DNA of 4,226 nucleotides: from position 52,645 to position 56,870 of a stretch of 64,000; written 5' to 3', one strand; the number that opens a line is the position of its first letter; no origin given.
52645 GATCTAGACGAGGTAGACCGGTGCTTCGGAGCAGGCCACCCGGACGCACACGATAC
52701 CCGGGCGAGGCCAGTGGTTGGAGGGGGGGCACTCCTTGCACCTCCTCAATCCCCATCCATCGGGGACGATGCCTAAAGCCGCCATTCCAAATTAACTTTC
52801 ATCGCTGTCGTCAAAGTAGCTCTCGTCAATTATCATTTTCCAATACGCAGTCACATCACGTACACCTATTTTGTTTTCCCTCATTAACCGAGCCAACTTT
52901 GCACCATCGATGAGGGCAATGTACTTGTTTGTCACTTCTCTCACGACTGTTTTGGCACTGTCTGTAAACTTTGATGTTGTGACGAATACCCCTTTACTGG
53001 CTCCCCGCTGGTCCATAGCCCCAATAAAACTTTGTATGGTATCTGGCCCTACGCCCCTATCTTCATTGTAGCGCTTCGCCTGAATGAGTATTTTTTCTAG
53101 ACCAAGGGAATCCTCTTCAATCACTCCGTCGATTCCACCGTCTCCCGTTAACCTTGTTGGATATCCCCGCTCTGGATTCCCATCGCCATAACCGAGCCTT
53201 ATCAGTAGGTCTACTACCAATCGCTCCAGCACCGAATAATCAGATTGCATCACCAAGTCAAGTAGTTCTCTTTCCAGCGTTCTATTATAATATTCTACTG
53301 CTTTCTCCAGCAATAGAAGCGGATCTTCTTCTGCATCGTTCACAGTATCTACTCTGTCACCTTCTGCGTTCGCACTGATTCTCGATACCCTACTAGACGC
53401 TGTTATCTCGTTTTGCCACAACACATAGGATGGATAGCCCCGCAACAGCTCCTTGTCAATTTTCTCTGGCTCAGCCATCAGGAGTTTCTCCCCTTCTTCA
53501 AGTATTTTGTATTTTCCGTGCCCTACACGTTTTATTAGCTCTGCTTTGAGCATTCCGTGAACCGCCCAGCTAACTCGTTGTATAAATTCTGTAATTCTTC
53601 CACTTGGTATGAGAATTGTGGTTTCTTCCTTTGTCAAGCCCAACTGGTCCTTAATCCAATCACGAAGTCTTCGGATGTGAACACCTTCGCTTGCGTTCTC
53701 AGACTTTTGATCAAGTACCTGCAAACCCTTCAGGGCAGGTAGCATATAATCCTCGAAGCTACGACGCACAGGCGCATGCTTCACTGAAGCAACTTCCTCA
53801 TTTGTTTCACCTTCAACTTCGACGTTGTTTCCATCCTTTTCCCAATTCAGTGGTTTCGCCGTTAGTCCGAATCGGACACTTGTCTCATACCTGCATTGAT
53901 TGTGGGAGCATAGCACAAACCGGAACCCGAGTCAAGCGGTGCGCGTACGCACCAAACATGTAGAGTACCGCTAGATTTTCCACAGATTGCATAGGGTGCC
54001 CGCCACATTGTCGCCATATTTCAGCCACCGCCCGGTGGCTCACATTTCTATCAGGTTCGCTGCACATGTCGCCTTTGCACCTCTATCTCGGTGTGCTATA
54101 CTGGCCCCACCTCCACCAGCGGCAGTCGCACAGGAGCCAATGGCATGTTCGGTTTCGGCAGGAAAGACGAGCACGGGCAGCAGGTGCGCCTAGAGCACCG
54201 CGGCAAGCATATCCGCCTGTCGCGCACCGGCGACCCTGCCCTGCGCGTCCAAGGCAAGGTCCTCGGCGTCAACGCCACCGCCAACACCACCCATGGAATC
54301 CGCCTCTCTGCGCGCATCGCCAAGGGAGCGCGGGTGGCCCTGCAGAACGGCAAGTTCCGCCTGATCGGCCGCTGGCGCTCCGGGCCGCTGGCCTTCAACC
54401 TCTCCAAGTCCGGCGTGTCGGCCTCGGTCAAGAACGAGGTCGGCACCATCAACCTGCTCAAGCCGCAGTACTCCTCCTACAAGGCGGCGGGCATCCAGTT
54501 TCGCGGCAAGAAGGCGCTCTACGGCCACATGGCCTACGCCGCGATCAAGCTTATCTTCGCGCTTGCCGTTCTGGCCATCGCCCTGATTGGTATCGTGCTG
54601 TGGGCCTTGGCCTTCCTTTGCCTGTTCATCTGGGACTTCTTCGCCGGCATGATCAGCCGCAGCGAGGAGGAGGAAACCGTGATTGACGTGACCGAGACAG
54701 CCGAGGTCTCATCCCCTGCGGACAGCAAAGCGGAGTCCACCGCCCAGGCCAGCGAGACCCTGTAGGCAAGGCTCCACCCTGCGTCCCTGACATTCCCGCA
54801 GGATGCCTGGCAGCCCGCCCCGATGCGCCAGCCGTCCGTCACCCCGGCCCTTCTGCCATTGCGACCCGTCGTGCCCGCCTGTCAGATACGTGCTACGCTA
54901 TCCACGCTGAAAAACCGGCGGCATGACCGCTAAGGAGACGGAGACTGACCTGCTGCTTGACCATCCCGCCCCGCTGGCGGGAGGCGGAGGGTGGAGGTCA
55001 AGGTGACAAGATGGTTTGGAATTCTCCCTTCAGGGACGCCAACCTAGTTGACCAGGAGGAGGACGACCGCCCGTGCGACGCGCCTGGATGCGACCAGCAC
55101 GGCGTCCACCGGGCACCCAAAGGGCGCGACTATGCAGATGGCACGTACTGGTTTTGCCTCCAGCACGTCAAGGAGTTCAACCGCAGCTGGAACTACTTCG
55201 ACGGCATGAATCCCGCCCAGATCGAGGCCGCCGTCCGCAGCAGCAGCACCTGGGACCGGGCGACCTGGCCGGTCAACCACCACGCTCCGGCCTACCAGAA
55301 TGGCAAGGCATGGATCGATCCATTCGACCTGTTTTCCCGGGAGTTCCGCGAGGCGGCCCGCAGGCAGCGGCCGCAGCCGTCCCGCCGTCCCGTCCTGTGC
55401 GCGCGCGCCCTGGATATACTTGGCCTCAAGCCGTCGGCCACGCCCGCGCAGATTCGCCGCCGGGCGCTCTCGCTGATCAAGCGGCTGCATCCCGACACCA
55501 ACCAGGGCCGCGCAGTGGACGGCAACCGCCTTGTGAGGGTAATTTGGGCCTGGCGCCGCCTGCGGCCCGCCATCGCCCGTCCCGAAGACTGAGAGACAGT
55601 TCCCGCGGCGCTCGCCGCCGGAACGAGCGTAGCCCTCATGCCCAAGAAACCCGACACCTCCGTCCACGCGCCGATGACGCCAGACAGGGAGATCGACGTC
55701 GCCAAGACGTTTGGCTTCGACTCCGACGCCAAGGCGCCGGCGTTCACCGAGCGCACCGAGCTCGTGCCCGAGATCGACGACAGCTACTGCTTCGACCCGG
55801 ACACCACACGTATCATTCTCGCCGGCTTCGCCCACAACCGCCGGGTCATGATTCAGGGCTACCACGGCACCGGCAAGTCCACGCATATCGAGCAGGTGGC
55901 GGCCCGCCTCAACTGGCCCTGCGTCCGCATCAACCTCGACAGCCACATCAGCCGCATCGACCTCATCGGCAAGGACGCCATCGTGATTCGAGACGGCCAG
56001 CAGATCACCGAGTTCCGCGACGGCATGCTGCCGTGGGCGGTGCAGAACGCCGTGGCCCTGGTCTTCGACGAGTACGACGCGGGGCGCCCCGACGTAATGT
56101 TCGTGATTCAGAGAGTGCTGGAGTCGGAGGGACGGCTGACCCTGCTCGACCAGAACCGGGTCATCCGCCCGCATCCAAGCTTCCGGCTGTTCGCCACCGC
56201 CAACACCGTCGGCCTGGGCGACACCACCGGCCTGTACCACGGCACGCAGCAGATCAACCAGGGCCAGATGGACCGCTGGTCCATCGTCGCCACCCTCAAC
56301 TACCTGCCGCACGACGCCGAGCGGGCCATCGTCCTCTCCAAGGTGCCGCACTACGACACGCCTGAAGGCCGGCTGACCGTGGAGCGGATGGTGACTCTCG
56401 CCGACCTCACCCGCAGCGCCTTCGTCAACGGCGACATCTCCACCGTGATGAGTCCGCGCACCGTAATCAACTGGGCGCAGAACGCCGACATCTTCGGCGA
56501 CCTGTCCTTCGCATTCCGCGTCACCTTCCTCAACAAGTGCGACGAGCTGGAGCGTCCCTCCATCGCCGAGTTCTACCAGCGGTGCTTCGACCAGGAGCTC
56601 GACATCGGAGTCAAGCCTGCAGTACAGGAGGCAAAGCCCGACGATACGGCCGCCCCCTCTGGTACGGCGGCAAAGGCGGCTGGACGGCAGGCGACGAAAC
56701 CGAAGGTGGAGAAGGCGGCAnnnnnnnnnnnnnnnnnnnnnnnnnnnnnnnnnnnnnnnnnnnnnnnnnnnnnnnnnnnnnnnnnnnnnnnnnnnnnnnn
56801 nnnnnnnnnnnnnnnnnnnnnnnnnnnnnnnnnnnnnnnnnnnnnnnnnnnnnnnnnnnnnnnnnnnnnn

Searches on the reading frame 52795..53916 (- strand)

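Call 79: search_protein_families(library=pfam, proteins=[window:52795-53916:-], max_evalue=0.01)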
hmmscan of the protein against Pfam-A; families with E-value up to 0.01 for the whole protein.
window:52795-53916:- (374 aa): 4 families
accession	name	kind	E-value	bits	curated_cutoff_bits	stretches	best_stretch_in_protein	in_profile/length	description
PF04471.18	Mrr_cat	-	2.3e-29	102.3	21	1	228-345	7-115/115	Restriction endonuclease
PF14338.12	Mrr_N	-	6.8e-14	52.2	29.5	1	54-146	1-85/87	Mrr N-terminal domain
PF22722.2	NA-iREase1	-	2.8e-10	40.6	27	1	231-341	2-104/106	NACHT-associated inactive Restriction Endonuclease 1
PF13156.12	Mrr_cat_2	-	5.4e-08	33.2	22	1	257-346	27-115/127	Restriction endonuclease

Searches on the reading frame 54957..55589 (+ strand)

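Call 33: search_protein_families(library=pfam, proteins=[window:54957-55589:+], max_evalue=0.001)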
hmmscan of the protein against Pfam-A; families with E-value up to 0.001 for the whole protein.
window:54957-55589:+ (211 aa): 1 family
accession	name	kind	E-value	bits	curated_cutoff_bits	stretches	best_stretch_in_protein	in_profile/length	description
PF00226.36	DnaJ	-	5.4e-05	23.6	27.8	1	153-190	4-41/63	DnaJ domain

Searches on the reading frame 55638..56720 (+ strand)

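Call 79: search_protein_families(library=pfam, proteins=[window:55638-56720:+], max_evalue=0.01)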
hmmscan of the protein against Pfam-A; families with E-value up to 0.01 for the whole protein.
window:55638-56720:+ (361 aa): 5 families
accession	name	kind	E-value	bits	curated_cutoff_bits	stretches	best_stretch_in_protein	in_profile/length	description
PF07728.20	AAA_5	-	4.6e-13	49.8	22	1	70-194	2-126/139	AAA domain (dynein-related subfamily)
PF12556.13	CobS_N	-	1.2e-09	38.1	22.2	1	12-42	3-33/34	Cobaltochelatase CobS subunit N terminal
PF07726.17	AAA_3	-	0.0016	18.8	27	1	70-214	2-129/131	ATPase family associated with various cellular activities (AAA)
PF00004.35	AAA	-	0.002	19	21.2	1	71-118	2-38/131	ATPase family associated with various cellular activities (AAA)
PF13191.12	AAA_16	-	0.0058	17.6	32.6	0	68-104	25-64/167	AAA ATPase domain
